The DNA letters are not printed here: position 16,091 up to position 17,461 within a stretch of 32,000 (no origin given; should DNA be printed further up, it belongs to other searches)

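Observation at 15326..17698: Prophage-end AT-rich cargo: Cys-rich SIR2-like protein with an unknown divergent partner, a candidate undescribed anti-phage module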

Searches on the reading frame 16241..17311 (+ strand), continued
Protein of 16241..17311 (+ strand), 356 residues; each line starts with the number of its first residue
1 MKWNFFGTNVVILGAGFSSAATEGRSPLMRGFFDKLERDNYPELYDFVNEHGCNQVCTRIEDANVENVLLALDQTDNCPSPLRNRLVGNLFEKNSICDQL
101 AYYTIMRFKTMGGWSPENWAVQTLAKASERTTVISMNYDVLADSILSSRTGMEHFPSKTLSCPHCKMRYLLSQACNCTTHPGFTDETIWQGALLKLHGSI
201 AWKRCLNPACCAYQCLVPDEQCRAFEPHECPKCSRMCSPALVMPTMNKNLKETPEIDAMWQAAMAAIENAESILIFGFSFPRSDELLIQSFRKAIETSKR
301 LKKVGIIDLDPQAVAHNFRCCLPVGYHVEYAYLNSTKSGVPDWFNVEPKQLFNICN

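Call 28: find_related_loci(query=A1, collection=genome_contigs, flank=10000)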
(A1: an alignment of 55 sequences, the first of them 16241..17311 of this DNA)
Query A1 (356 aa) in genome_contigs; peptide patterns used: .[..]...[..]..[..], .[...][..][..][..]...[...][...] (x = any residue, [..] = any of these).
75 stretches matched a pattern; 40 encode a relative of the query (tblastn E <= 1e-3); 40 distinct loci.
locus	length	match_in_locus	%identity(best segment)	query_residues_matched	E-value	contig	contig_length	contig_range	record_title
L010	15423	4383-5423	51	1-351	2e-112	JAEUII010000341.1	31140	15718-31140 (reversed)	MAG: Planctomycetaceae bacterium isolate new MAG-39 k141_3013964, whole genome shotgun sequence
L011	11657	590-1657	48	1-347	1e-102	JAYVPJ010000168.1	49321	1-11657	MAG: Pirellula sp. isolate GL72_DN_metabinner_12 GL72_DN_metabinner_12_167, whole genome shotgun sequence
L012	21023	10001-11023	50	1-344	5e-102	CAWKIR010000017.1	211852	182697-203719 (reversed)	MAG: uncultured Acidobacteriaceae bacterium isolate MFD01716.bin.2.87 genome assembly, contig: contig_40985, whole genom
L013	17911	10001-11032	49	1-345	4e-98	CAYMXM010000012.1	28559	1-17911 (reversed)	MAG TPA_asm: uncultured Pirellula sp. isolate SRP344714_co1_392 genome assembly, contig: NODE_3246_length_28559_cov_8.51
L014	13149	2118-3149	49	1-345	3e-97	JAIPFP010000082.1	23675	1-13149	MAG: Pirellula sp. isolate Tobar2m-G36 Tobar2m-C1778, whole genome shotgun sequence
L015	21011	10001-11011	46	3-347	2e-96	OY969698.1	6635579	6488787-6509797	MAG: uncultured Planctomycetaceae bacterium isolate MFD00082.bin.2.56 genome assembly, chromosome: 1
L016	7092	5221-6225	46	4-344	5e-94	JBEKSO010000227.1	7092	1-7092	MAG: Thermoguttaceae bacterium isolate SPRUCE 536 SPRUCE_536_227, whole genome shotgun sequence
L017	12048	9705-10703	45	3-344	5e-93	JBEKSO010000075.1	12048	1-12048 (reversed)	MAG: Thermoguttaceae bacterium isolate SPRUCE 536 SPRUCE_536_75, whole genome shotgun sequence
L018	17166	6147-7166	45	3-344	6e-92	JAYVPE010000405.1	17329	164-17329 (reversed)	MAG: Pirellula sp. isolate GL72_DN_metabat_177_sub GL72_DN_metabat_177_sub_404, whole genome shotgun sequence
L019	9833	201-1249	45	2-353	3e-81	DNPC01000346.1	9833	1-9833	MAG TPA_asm: Planctomycetaceae bacterium isolate UBA11363 contig_2563, whole genome shotgun sequence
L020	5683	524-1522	38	9-349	4e-71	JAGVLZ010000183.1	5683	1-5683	MAG: Phycisphaerales bacterium isolate SW_45 c_000000015965, whole genome shotgun sequence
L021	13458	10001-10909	40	8-319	2e-67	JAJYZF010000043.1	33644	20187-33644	MAG: Planctomycetota bacterium isolate FK5.bin10 NODE_1378_length_33644_cov_2.770206, whole genome shotgun sequence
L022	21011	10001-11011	38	2-344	2e-65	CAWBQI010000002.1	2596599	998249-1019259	MAG: uncultured Phycisphaerales bacterium isolate MFD01716.bin.2.116 genome assembly, contig: contig_31094, whole genome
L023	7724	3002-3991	36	9-345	7e-63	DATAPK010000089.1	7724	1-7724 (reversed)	MAG TPA_asm: Tepidisphaeraceae bacterium isolate SMAG_U5439 k141_3495334, whole genome shotgun sequence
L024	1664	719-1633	39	9-319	3e-62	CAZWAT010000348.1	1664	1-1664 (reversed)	MAG TPA_asm: uncultured Planctomycetaceae bacterium isolate binchicken_co139_38 genome assembly, contig: NODE_213856_len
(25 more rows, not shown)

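Call 29: find_related_loci(query=A1, collection=viral_contigs, flank=10000)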
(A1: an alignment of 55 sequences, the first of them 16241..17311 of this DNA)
Query A1 (356 aa) in viral_contigs; peptide patterns used: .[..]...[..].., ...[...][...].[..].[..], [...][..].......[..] (x = any residue, [..] = any of these).
189 stretches matched a pattern; 1 encode a relative of the query (tblastn E <= 1e-3); 1 distinct loci.
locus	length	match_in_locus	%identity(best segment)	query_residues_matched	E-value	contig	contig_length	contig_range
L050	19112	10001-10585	21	128-319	6e-8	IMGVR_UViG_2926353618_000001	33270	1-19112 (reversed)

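Call 32: predict_structure(alignment_id=A1)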
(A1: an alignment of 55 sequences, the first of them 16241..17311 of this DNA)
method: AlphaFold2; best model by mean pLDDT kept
length: 356 residues; sequences in the alignment: 55
mean_pLDDT: 91.6   pTM: 0.91
mean pLDDT of the five models: 91.6, 91.4, 90.3, 90.0, 89.1
residues with pLDDT >= 90: 266; 70-90: 78; 50-70: 11; < 50: 1
segments of 3 or more residues with pLDDT < 50: none
pLDDT, mean of each block of 10 residues (from residue 1): 94 96 89 95 94 85 90 88 81 90 93 89 96 96 95 92 95 85 77 95 96 94 94 96 78 91 97 98 93 98 98 98 98 95 82 66
secondary structure, 60 per line:
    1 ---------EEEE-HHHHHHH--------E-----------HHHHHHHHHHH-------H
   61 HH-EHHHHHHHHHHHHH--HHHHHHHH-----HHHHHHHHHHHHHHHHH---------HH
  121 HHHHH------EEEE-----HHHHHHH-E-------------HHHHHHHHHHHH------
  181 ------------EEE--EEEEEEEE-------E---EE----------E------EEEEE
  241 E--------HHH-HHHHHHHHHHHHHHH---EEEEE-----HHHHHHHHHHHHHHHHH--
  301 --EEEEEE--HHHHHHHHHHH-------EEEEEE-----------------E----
elements in order: E10-13 H15-21 H42-52 H65-77 H80-87 H93-109 H119-125 E132-135 H141-147 H163-174 E193-195 E198-205 E236-241 H254-268 E272-276 H282-298 E303-308 H311-321 E329-334

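Call 36: fold_search(model_id=the predicted structure, library=pdb)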
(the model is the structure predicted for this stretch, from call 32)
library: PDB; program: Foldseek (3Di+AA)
matches with E <= 10: 483; with E <= 0.001: 19
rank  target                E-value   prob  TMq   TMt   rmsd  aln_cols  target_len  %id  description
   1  8wld_Q                6.6e-07  1.00  0.49  0.51   6.7       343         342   13  Cryo-EM structure of SIR2/HerA antiphage complex (released 2024-09-11)
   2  8sub_E                1.4e-06  1.00  0.47  0.43   8.4       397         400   14  E. coli SIR2-HerA complex (dodecamer SIR2 pentamer HerA) (released 2023-12-27)
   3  1ici_A                2.1e-06  1.00  0.39  0.52   6.8       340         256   15  CRYSTAL STRUCTURE OF A SIR2 HOMOLOG-NAD COMPLEX (released 2001-05-02)
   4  1m2h                  7.8e-06  1.00  0.36  0.48   8.9       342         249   15  Sir2 homologue S24A mutant-ADP ribose complex (released 2003-04-08)
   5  1ici_B                8.8e-06  1.00  0.41  0.56   7.0       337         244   15  CRYSTAL STRUCTURE OF A SIR2 HOMOLOG-NAD COMPLEX (released 2001-05-02)
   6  1m2g                  2.5e-05  1.00  0.37  0.51   8.4       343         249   16  Sir2 homologue-ADP ribose complex (released 2003-04-08)
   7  3u31_A                2.8e-05  1.00  0.32  0.41  12.4       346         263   13  Plasmodium falciparum Sir2A preferentially hydrolyzes medium and long chain fatty acyl lysine (released 2011-11-09)
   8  3jwp                  3.1e-05  1.00  0.35  0.46  11.3       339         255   14  Crystal structure of Plasmodium falciparum SIR2A (PF13_0152) in complex with AMP (released 2009-10-20)
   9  1m2k                  3.3e-05  1.00  0.35  0.47   8.9       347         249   14  Sir2 homologue F159A mutant-ADP ribose complex (released 2003-04-08)
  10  2h4h_A                6.6e-05  1.00  0.30  0.43  12.1       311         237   15  Sir2 H116Y mutant-p53 peptide-NAD (released 2006-09-05)
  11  2h2f_A                1.2e-04  1.00  0.31  0.44  13.7       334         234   14  The Structural basis for Sirtuin Substrate affinity (released 2006-12-05)
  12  2h4j_A                1.3e-04  1.00  0.29  0.41  11.8       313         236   14  Sir2-deacetylated peptide (from enzymatic turnover in crystal) (released 2006-09-05)
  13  4bv2_B                2.2e-04  1.00  0.28  0.41  15.9       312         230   16  CRYSTAL STRUCTURE OF SIR2 IN COMPLEX WITH THE INHIBITOR EX-527, 2'-O-ACETYL-ADP-RIBOSE AND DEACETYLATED P53-PEPTIDE (released 2013-07-17)
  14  1yc2_D                2.9e-04  1.00  0.32  0.42   9.4       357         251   11  Sir2Af2-NAD-ADPribose-nicotinamide (released 2005-03-29)
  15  3riy_A                3.1e-04  1.00  0.37  0.46  10.2       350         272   14  Sirt5 is an NAD-dependent protein lysine demalonylase and desuccinylase (released 2011-11-23)
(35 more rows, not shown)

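Call 42: fold_search(model_id=the predicted structure, library=viral)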
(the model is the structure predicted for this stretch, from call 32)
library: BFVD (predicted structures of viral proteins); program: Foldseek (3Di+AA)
matches with E <= 10: 252; with E <= 0.001: 1
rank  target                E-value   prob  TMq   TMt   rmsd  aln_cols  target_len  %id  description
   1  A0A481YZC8            8.1e-04  1.00  0.40  0.45   8.5       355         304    9  Sir2 family protein [Marseillevirus LCMAC202]
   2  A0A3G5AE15            3.4e-01  0.04  0.14  0.08  19.2       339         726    8  Putative 5'-3' exonuclease 20 [Satyrvirus sp.]
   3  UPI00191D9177         5.6e-01  0.15  0.14  0.24   6.3        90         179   11  (no name look-up for this kind of identifier)
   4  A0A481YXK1            8.0e-01  0.20  0.11  0.16   4.6        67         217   19  Uncharacterized protein [Marseillevirus LCMAC201]
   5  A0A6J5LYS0            8.9e-01  0.18  0.14  0.25   5.4        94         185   12  Uncharacterized protein [uncultured Caudovirales phage]
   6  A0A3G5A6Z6            1.1e+00  0.13  0.11  0.10   5.0        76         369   18  Uncharacterized protein [Hyperionvirus sp.]
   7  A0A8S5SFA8            1.1e+00  0.12  0.17  0.20   5.4       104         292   12  Replicative helicase [Siphoviridae sp. ct3q24]
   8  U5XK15                1.1e+00  0.09  0.21  0.11  10.8       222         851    9  (no name in the UniProt tables at hand)
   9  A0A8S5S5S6            1.1e+00  0.01  0.13  0.11  24.6       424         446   11  DNA 5'-3' helicase DnaB [Myoviridae sp. ctqEN1]
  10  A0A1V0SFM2            1.3e+00  0.11  0.14  0.30   4.5        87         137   10  Nucleoside 2-deoxyribosyltransferase [Hokovirus HKV1]
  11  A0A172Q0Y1            1.3e+00  0.08  0.12  0.11  14.3       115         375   13  Adenine/guanine phosphoribosyltransferase [Acinetobacter phage vB_AbaM_ME3]
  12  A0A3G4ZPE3            1.3e+00  0.03  0.18  0.10  20.6       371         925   10  XRN 5'-3' exonuclease [Terrestrivirus sp.]
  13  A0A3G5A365            1.3e+00  0.15  0.11  0.23   4.0        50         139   14  Ribose-phosphate pyrophosphokinase (Fragment) [Harvfovirus sp.]
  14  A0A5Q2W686            1.4e+00  0.15  0.16  0.20   5.3        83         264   16  (no name in the UniProt tables at hand)
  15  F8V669                1.4e+00  0.03  0.16  0.11  19.7       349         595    9  Uncharacterized protein R528a [Acanthamoeba polyphaga mimivirus]
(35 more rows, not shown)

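Call 51: search_protein_representatives(alignment_id=A1)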
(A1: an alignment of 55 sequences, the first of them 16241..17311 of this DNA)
Query: 55 sequences, 350 profile positions. Proteins with E-value up to 0.001 (for the whole library): 8607; up to 1e-10: 2707; up to 1e-30: 83. The best 150 are listed.
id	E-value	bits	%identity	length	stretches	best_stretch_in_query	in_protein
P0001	4.4e-142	489.5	-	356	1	2-346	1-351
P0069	4.1e-132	456.7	-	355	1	1-342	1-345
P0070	5.0e-126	436.7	-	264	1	30-287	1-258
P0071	1.5e-124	431.9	-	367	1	9-342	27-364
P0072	3.5e-118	410.9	-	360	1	8-343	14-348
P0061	1.2e-117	409.1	-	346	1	8-327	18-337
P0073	2.0e-117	408.4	-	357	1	7-344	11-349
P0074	5.4e-117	407.0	-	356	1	7-332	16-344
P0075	2.3e-115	401.6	-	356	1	4-341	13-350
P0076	1.2e-113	396.0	-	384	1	6-338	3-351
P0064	4.8e-113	394.0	-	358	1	4-346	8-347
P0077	1.2e-110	386.2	-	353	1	5-341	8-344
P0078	1.0e-107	376.5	-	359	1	6-340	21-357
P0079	4.4e-107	374.4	-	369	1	5-331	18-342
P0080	6.7e-107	373.8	-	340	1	12-346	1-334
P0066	5.8e-95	334.5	-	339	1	12-338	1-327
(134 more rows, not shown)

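Call 53: search_protein_families(library=padloc, alignment_id=A2, max_evalue=0.001)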
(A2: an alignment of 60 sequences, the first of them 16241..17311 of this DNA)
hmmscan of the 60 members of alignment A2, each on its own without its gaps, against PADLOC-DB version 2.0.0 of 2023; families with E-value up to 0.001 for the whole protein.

A. member 1, window:16241-17311:+ (356 aa): 2 families
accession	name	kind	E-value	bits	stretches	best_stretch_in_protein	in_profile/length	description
PDLC04087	SIR2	-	3.6e-09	33.9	1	8-280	18-261/343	-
PDLC04082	SIR2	-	4.4e-05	20.5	0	8-204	17-204/345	-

B. families by the number of members that match (of 60 scanned): 24 families
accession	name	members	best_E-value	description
PDLC02414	Aga_SIR2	38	3.2e-14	-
PDLC04087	SIR2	32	9.6e-14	-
PDLC02408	Aga_SIR2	31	3.2e-12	Class II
PDLC04093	SIR2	25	1.6e-10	-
PDLC04088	SIR2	15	1.7e-08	-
PDLC04084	SIR2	15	1.6e-07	-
PDLC04082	SIR2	12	3.2e-10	-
PDLC04961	PDC-S21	10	3.9e-07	-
PDLC04081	SIR2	7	4.4e-08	-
PDLC04096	SIR2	7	3.1e-07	-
PDLC02186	SIR2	6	2.9e-07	-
PDLC04076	SIR2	5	6e-08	-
PDLC04078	SIR2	4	1.2e-06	-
PDLC04960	PDC-S21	4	6e-06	-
PDLC04091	SIR2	4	2.5e-05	-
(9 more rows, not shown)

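Call 54: search_protein_families(library=pfam, alignment_id=A2, max_evalue=0.001)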
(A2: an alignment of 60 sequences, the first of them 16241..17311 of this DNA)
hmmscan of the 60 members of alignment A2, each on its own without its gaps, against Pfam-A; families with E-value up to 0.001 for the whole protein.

A. member 1, window:16241-17311:+ (356 aa): 0 families

B. families by the number of members that match (of 60 scanned): 2 families
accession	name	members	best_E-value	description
PF13289.12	SIR2_2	21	4.1e-09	SIR2-like domain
PF16263.11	DUF4917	1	5.2e-07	Domain of unknown function (DUF4917)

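Call 59: find_encoding_contigs(protein=P0001, flank=10000, max_places=2)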
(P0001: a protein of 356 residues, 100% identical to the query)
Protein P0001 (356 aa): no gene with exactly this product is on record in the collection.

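Call 60: search_protein_families(library=phrogs, proteins=[window:16241-17311:+], max_evalue=0.01)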
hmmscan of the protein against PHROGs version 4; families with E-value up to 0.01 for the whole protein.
window:16241-17311:+ (356 aa): 0 families
